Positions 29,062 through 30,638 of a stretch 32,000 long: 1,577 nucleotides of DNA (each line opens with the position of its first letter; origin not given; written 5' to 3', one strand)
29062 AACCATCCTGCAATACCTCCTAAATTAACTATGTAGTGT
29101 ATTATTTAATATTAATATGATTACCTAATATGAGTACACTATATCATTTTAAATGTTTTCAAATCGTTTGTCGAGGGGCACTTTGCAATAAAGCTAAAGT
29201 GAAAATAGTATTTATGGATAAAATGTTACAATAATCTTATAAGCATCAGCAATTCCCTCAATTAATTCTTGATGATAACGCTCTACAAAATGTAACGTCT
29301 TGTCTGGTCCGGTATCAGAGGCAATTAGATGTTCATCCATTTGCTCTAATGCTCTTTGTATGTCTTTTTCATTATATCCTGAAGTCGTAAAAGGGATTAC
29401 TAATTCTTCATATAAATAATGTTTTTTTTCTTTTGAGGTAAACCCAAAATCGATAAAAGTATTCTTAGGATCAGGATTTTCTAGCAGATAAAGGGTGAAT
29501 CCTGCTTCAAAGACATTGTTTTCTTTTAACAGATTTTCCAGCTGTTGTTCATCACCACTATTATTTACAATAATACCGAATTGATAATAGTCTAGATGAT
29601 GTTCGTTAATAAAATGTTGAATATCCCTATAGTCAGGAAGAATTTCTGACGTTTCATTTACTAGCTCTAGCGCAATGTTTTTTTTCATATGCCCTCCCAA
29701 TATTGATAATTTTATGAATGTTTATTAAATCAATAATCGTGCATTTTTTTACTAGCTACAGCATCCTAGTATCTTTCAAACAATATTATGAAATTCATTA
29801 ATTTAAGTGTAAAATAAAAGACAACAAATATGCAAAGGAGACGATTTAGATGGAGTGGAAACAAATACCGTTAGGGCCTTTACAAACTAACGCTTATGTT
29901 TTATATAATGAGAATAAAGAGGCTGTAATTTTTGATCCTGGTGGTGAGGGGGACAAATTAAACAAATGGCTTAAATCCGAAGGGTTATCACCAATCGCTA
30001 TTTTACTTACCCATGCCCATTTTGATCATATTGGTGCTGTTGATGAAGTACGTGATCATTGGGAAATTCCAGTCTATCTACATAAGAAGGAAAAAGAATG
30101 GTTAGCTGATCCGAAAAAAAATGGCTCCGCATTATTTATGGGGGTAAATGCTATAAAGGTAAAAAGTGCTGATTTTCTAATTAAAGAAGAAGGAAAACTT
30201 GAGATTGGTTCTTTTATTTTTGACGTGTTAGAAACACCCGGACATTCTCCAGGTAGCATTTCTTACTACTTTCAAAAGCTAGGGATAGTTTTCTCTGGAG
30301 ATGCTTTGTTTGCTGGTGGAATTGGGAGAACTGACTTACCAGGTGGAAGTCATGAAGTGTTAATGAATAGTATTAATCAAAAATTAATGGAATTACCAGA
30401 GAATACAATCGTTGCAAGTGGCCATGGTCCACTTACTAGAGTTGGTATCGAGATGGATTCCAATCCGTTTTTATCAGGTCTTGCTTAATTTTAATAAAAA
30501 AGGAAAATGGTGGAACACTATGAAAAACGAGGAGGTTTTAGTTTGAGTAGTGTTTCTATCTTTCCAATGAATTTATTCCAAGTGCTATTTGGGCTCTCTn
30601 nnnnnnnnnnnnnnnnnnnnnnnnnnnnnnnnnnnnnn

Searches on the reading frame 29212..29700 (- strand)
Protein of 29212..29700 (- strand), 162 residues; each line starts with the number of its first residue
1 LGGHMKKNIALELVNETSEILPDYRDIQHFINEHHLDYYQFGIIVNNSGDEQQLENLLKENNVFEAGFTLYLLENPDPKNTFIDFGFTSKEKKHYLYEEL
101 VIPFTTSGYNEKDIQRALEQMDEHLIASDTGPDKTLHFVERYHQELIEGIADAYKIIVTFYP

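Call 7: search_protein_families(library=pfam, proteins=[window:29212-29700:-])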
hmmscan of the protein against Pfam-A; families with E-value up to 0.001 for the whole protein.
window:29212-29700:- (162 aa): 1 family
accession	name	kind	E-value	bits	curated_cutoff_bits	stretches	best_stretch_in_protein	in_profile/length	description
PF02881.24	SRP54_N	-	0.00051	20.6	22.4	0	109-147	18-56/75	SRP54-type protein, helical bundle domain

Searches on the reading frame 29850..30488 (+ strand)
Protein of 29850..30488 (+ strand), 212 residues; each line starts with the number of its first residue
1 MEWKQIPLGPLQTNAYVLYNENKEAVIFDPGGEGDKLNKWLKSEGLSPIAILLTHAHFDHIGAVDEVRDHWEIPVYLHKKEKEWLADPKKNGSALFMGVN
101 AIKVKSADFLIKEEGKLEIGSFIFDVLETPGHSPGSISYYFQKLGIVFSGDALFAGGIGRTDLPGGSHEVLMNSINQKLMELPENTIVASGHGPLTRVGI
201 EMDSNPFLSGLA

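Call 7: search_protein_families(library=pfam, proteins=[window:29850-30488:+])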
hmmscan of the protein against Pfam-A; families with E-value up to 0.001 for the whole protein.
window:29850-30488:+ (212 aa): 3 families
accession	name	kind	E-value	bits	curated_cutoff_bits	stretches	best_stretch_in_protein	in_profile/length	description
PF00753.33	Lactamase_B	-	1.2e-39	136.8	22.7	1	9-192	2-196/196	Metallo-beta-lactamase superfamily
PF12706.13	Lactamase_B_2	-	7.3e-07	29.4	27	1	43-156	25-141/200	Beta-lactamase superfamily domain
PF19583.5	ODP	-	1.4e-06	28.7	27.2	1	11-156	1-139/194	ODP family beta lactamase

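Call 9: find_related_loci(query=window:29850-30488:+, collection=genome_contigs, flank=3000)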
Query window:29850-30488:+ (212 aa) in genome_contigs; peptide patterns used: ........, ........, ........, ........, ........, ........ (x = any residue, [..] = any of these).
600 stretches matched a pattern (row limit reached: there are more); 501 encode a relative of the query (tblastn E <= 1e-3); the best 80 are kept; 80 distinct loci.
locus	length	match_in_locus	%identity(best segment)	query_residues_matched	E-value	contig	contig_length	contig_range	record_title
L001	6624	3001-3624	79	1-208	1e-112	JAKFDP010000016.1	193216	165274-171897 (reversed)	MAG: Anaerobacillus sp. isolate LC050 contig-124_54, whole genome shotgun sequence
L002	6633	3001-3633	69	1-211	2e-99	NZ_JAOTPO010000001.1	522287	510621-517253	Alkalihalobacterium chitinilyticum strain MEB 203 NODE_1_length_522287_cov_34.1812, whole genome shotgun sequence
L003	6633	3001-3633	65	1-211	4e-95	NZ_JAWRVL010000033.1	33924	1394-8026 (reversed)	Halalkalibacter lacteus strain J-A-003 NODE_33_length_33924_cov_109.838390, whole genome shotgun sequence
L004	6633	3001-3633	63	1-211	2e-92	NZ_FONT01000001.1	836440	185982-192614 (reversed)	Alteribacillus iranensis strain DSM 23995, whole genome shotgun sequence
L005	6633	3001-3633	64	1-211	3e-92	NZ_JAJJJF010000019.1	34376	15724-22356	Bacillus piscicola strain FBU1786 19, whole genome shotgun sequence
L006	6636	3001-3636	64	1-212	9e-92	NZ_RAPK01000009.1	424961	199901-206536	Sinobaca qinghaiensis strain DSM 17008 Ga0074848_104, whole genome shotgun sequence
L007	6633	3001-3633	64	1-211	8e-92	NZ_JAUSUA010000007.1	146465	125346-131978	Alkalicoccobacillus murimartini strain DSM 19154 Ga0480533_07, whole genome shotgun sequence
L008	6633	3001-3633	62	1-211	5e-90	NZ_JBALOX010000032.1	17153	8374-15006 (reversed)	Bacillus sp. JJ1521 JJ-1521_contig_32, whole genome shotgun sequence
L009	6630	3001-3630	61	1-210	1e-89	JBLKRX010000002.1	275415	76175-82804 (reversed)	Fredinandcohnia humi strain ADAR08_001 NODE_2_length_275415_cov_30.893988, whole genome shotgun sequence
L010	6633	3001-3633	63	1-211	4e-89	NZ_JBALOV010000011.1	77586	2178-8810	Bacillus sp. JJ1533 JJ-1533_contig_12, whole genome shotgun sequence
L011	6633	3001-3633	62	1-211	4e-89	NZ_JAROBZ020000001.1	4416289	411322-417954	Neobacillus driksii strain 179-C4-2-HS 1, whole genome shotgun sequence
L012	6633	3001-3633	62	1-211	1e-88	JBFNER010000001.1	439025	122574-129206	MAG: Neobacillus sp. isolate AA13 NODE_10_length_439025_cov_12.072076, whole genome shotgun sequence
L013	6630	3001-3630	62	1-211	8e-89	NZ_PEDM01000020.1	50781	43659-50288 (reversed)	Anoxybacillus flavithermus strain KU2-6_11 NODE_19_length_50781_cov_9.03817, whole genome shotgun sequence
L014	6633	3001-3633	61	1-212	3e-88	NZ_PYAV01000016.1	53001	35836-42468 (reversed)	Salsuginibacillus halophilus strain CGMCC 1.07653 Ga0171601_116, whole genome shotgun sequence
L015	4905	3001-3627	62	1-209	3e-87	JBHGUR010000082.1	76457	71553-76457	MAG: Ectobacillus sp. isolate bin.003_AW k141_59499, whole genome shotgun sequence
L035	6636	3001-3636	56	1-212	2e-83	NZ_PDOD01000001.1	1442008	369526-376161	Salipaludibacillus keqinensis strain KQ-12 ZB100000, whole genome shotgun sequence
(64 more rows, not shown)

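Call 50: search_protein_families(library=pfam, proteins=[L035:5596-6303:-, L035:3854-5011:+, L035:5193-5438:-], max_evalue=0.01)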
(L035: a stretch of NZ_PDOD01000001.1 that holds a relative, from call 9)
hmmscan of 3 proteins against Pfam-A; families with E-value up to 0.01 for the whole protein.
L035:5596-6303:- (235 aa): 4 families
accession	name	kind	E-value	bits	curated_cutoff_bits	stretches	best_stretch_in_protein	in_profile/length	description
PF12840.13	HTH_20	-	5.5e-11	42.7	27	1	12-61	1-49/51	Helix-turn-helix domain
PF18546.6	MetOD1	-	0.0045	17.5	23.8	1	119-220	26-132/142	Methanogen output domain 1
PF04703.18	FaeA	-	0.0068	17.1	20.7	0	19-60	4-45/62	FaeA-like protein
PF24033.1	DUF7342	-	0.0088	16.5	31.6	0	31-89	18-75/150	Family of unknown function (DUF7342)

L035:3854-5011:+ (385 aa): 1 family
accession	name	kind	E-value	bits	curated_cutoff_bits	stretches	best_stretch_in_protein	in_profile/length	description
PF02636.23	Methyltransf_28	-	8e-50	170.1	23.3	1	76-299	20-244/249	Putative S-adenosyl-L-methionine-dependent methyltransferase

L035:5193-5438:- (81 aa): 1 family
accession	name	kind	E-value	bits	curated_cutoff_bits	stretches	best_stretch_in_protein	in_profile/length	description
PF11117.13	DUF2626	-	1.9e-38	131.4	25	1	1-74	1-74/74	Protein of unknown function (DUF2626)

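Call 51: search_protein_families(library=ncbifam, proteins=[L035:5596-6303:-, L035:3854-5011:+, window:29850-30488:+], max_evalue=0.01)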
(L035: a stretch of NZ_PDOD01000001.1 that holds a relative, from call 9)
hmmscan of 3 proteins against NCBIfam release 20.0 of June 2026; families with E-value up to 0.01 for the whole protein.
L035:5596-6303:- (235 aa): 5 families
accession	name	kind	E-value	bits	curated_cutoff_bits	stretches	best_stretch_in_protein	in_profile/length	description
TIGR02702.1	SufR_cyano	equivalog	8.3e-11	42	178.8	1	20-200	6-183/208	iron-sulfur cluster biosynthesis transcriptional regulator SufR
NF033788.1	HTH_metalloreg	subfamily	3.8e-06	26.6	55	1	7-84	3-73/77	metalloregulator ArsR/SmtB family transcription factor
NF040939.2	trans_reg_lrs14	equivalog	7e-05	22.8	90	1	12-81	19-87/103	Lrs14 family HTH-type transcriptional regulator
NF033789.1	repress_SdpR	subfamily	0.00027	20.8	100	1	11-66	4-56/79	autorepressor SdpR family transcription factor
NF053606.1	Sta1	subfamily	0.00049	20.2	80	1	18-81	23-85/100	Sta1 family transcriptional regulator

L035:3854-5011:+ (385 aa): 1 family
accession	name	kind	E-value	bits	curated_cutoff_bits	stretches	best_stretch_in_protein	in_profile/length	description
NF033855.1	tRNA_MNMC2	equivalog_domain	0.0027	17.6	136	1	46-165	8-119/209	tRNA (5-methylaminomethyl-2-thiouridine)(34)-methyltransferase MnmC2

window:29850-30488:+ (212 aa): 40 families (the best 25 are shown)
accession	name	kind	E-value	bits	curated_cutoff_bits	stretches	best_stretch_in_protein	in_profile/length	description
TIGR03413.1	GSH_gloB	equivalog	8.6e-32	110.5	200.8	1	15-192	12-164/248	hydroxyacylglutathione hydrolase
NF007597.0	PRK10241.1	equivalog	5.6e-22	78.2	421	2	97-192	75-165/251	hydroxyacylglutathione hydrolase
NF012229.1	bla_class_B_core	domain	1.3e-18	67.5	100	1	15-142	17-139/139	metallo-beta-lactamase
NF041804.1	MBL_fold_SolJ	exception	3.1e-16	59.2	350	1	13-200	18-186/224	solanimycin biosynthesis MBL-fold hydrolase SolJ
NF033105.1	bla_subclass_B3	equivalog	8.1e-15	54.8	240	1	51-143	65-157/257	subclass B3 metallo-beta-lactamase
NF040641.1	bifunc_ST_SDO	equivalog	2.8e-14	52.8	625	1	34-192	188-342/423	bifunctional sulfur transferase/dioxygenase Blh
NF000458.2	blaPEDO-2_fam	exception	1.3e-11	44.4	550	1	50-142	93-185/285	PEDO-2 family subclass B3 metallo-beta-lactamase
NF000455.2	blaESP-1_fam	exception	3.6e-10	39.9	600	1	51-142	94-185/290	ESP-1 family subclass B3 metallo-beta-lactamase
NF000454.2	blaCPS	exception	1e-09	38.5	620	1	51-142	94-185/290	CPS family subclass B3 metallo-beta-lactamase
NF012101.1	blaGOB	exception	9.1e-09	35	560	1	51-142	94-185/290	GOB family subclass B3 metallo-beta-lactamase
NF000469.2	CAR_gen_B3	exception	1.3e-08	34.2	500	1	41-163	103-226/311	CAR family subclass B3 metallo-beta-lactamase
NF033185.1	B3_Acin_new2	exception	1.2e-07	31.2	625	1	50-139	92-180/285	putative subclass B3 metallo-beta-lactamase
NF012140.0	blaBJP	exception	4e-07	29.1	600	1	50-140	96-185/294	BJP family subclass B3 metallo-beta-lactamase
NF033088.2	bla_subclass_B1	equivalog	6.5e-07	29.2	200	1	5-195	23-203/217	subclass B1 metallo-beta-lactamase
NF000457.2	blaPEDO-1_fam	exception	9.7e-07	28.5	550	1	49-141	91-184/286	PEDO-1 family subclass B3 metallo-beta-lactamase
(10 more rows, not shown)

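Call 63: find_encoding_contigs(protein=window:29850-30488:+, flank=6000, max_places=6)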
Protein window:29850-30488:+ (212 aa): 5 contigs read that carry it; 4 places shown.
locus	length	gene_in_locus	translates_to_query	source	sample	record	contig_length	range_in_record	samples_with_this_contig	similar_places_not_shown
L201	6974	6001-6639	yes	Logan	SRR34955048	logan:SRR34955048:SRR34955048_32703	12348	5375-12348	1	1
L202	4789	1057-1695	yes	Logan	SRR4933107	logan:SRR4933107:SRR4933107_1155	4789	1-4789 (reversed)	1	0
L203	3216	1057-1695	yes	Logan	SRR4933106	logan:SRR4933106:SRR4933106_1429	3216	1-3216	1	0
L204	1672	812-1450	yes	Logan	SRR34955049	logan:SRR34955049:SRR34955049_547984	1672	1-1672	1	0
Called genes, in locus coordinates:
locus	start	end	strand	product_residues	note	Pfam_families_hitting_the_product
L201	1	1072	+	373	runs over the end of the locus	PF21101:YqgU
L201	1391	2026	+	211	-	PF02581:TMP-TENI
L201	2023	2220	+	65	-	PF02597:ThiS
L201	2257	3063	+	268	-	PF08543:Phos_pyr_kin, PF00294:PfkB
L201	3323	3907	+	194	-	-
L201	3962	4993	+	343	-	PF07136:DUF1385, PF01910:Thiamine_BP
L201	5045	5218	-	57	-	PF10958:DUF2759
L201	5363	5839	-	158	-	-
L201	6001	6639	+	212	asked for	PF00753:Lactamase_B, PF19583:ODP (weak), PF12706:Lactamase_B_2 (weak)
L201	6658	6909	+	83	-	PF03597:FixS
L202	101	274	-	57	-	PF10958:DUF2759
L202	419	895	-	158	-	-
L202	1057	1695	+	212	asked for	PF00753:Lactamase_B, PF19583:ODP (weak), PF12706:Lactamase_B_2 (weak)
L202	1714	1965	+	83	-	PF03597:FixS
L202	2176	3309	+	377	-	PF02636:Methyltransf_28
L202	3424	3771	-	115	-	PF11117:DUF2626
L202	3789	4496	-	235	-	PF12840:HTH_20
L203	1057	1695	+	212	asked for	PF00753:Lactamase_B, PF19583:ODP (weak), PF12706:Lactamase_B_2 (weak)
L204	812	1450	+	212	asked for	PF00753:Lactamase_B, PF19583:ODP (weak), PF12706:Lactamase_B_2 (weak)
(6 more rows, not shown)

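Call 71: search_solved_structures(query=L202:3789-4496:-, max_evalue=1, show_alignments=2)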
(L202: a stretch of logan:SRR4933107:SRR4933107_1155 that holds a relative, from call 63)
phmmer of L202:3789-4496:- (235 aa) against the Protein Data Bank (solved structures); distinct sequences matched with E-value up to 1: 1.
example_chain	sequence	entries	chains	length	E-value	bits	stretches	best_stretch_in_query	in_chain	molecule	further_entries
2d1h_A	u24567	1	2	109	0.0047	19.9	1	24-84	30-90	109aa long hypothetical transcriptional regulator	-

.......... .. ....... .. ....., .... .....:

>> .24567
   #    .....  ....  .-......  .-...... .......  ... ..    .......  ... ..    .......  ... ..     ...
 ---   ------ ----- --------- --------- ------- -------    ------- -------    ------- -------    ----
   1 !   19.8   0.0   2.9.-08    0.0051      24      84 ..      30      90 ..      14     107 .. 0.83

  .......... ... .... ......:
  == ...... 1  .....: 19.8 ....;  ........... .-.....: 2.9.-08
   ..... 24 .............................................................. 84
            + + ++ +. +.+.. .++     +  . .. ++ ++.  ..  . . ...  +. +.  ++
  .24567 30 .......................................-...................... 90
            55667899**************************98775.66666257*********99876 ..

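Call 80: search_protein_families(library=ncbifam, proteins=[L202:3792-4496:-], max_evalue=0.01)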
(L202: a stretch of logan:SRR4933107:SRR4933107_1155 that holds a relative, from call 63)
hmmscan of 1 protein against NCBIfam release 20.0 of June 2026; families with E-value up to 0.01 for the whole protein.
L202:3792-4496:- (235 aa): 5 families
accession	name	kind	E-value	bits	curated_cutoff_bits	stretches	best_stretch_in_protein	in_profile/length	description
TIGR02702.1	SufR_cyano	equivalog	1.5e-07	31.3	178.8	1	19-193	5-176/208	iron-sulfur cluster biosynthesis transcriptional regulator SufR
NF033788.1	HTH_metalloreg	subfamily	6.6e-07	29.1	55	1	7-82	3-71/77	metalloregulator ArsR/SmtB family transcription factor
NF040939.2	trans_reg_lrs14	equivalog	1.7e-05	24.8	90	1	11-81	18-87/103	Lrs14 family HTH-type transcriptional regulator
NF033789.1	repress_SdpR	subfamily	0.0001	22.1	100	1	11-66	4-57/79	autorepressor SdpR family transcription factor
NF053606.1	Sta1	subfamily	0.00011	22.2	80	1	17-81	22-85/100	Sta1 family transcriptional regulator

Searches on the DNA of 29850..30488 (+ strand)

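Call 15: search_rna_families(sources=[L001, L002, L004, L027, L034, L035, L042, L044, L049, L052, L068, L078, L079, L008, L009, L010, L013, L060, L076, L011], threshold=gathering)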
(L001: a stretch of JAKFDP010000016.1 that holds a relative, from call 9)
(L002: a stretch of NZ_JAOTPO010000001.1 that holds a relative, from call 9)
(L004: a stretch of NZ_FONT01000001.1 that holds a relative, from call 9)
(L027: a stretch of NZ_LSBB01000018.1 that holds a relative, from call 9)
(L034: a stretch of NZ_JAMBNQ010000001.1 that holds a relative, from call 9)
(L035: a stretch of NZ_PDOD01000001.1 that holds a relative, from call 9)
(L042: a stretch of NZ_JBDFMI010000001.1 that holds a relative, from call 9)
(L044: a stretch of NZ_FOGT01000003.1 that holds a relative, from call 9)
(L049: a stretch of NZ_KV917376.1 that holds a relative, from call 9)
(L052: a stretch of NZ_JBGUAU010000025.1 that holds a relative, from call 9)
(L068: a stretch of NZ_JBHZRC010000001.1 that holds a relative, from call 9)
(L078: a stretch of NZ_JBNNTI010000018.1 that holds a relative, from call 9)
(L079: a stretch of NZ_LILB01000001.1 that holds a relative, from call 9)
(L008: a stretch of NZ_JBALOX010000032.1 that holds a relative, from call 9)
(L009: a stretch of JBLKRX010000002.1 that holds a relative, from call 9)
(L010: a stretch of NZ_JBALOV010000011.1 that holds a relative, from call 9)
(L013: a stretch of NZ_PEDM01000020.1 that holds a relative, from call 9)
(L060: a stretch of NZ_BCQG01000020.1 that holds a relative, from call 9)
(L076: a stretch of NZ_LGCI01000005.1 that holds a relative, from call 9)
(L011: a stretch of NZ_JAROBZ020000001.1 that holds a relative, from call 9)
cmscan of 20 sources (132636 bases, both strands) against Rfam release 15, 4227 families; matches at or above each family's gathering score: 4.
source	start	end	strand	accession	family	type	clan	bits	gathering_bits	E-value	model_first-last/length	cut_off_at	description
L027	4606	4676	-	RF00005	tRNA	Gene; tRNA;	CL00001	62.8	29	6.2e-11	1-71/71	no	tRNA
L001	6116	6187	-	RF00005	tRNA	Gene; tRNA;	CL00001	62.7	29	6.6e-11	1-71/71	no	tRNA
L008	5316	5382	-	RF01690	Bacillaceae-1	Gene; sRNA;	-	54.3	35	7.5e-07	1-67/67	no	Bacillaceae-1 RNA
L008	2426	2489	-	RF01690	Bacillaceae-1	Gene; sRNA;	-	52.3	35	2.2e-06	1-67/67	no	Bacillaceae-1 RNA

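Call 31: search_rna_families(source=L013, start=3580, end=3800, threshold=evalue, max_evalue=10, show_alignments=3)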
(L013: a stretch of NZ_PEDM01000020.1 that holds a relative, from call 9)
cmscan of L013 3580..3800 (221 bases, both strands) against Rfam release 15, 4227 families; matches with E-value up to 10: 15.
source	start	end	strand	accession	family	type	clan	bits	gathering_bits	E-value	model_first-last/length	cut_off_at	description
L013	3633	3702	+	RF01787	drz-agam-1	Gene; ribozyme;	-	20.2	37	0.062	1-82/82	no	drz-agam-1 ribozyme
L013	3611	3688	-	RF02634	EF3314_EF3315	Gene; sRNA;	-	17.1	100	0.064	1-141/141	no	Enterococcus sRNA EF3314_EF3315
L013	3639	3735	-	RF01820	RsaE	Gene; sRNA;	-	16.8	79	1.3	1-112/112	no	RNA Staph. aureus E (RoxS)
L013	3635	3761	-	RF00515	PyrR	Cis-reg;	-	16.5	54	4.8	1-115/115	no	PyrR binding site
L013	3640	3768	-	RF04180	BTnc231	Gene; sRNA;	-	15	80.4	0.68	1-154/154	no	Bacteroides sRNA BTnc231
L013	3628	3694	+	RF04157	MIR9486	Gene; miRNA;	-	14.9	100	1.9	33-88/119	no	MIR9486 microRNA precursor family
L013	3637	3688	+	RF03996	mir-3012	Gene; miRNA;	-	13.8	90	9.3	1-68/68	no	mir-3012 microRNA precursor family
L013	3636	3692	+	RF02628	Hrs1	Gene; sRNA;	-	13.1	56.4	3.8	1-74/74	no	Hfq-regulated sRNA 1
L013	3734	3770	+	RF02929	algC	Cis-reg;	-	12.4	33.8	10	1-52/52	no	algC RNA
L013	3636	3691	-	RF02399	NsiR1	Gene; sRNA;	-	12.2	39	5.8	1-60/60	no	Nitrogen stress-induced RNA 1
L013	3599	3695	-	RF01056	Magnesium-II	Cis-reg; riboswitch;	-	10.8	40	9.3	1-115/115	no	Magnesium riboswitch aptamer (Magnesium responsive RNA element)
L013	3580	3631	-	RF01512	Afu_309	Gene; sRNA;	-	10.7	48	0.62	1-55/322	3'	A. fumigatus sRNA Afu_309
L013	3624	3666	-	RF02401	ClpQY_promoter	Cis-reg;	-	10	42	6.7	1-42/57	no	ClpQY promoter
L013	3640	3691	-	RF01822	RsaJ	Gene; sRNA;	-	9.3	100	5.7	228-287/287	no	RNA Staph. aureus A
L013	3638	3670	-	RF02405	P34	Gene; sRNA;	-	8.8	44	4.3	262-294/399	no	Pseudomonas sRNA P34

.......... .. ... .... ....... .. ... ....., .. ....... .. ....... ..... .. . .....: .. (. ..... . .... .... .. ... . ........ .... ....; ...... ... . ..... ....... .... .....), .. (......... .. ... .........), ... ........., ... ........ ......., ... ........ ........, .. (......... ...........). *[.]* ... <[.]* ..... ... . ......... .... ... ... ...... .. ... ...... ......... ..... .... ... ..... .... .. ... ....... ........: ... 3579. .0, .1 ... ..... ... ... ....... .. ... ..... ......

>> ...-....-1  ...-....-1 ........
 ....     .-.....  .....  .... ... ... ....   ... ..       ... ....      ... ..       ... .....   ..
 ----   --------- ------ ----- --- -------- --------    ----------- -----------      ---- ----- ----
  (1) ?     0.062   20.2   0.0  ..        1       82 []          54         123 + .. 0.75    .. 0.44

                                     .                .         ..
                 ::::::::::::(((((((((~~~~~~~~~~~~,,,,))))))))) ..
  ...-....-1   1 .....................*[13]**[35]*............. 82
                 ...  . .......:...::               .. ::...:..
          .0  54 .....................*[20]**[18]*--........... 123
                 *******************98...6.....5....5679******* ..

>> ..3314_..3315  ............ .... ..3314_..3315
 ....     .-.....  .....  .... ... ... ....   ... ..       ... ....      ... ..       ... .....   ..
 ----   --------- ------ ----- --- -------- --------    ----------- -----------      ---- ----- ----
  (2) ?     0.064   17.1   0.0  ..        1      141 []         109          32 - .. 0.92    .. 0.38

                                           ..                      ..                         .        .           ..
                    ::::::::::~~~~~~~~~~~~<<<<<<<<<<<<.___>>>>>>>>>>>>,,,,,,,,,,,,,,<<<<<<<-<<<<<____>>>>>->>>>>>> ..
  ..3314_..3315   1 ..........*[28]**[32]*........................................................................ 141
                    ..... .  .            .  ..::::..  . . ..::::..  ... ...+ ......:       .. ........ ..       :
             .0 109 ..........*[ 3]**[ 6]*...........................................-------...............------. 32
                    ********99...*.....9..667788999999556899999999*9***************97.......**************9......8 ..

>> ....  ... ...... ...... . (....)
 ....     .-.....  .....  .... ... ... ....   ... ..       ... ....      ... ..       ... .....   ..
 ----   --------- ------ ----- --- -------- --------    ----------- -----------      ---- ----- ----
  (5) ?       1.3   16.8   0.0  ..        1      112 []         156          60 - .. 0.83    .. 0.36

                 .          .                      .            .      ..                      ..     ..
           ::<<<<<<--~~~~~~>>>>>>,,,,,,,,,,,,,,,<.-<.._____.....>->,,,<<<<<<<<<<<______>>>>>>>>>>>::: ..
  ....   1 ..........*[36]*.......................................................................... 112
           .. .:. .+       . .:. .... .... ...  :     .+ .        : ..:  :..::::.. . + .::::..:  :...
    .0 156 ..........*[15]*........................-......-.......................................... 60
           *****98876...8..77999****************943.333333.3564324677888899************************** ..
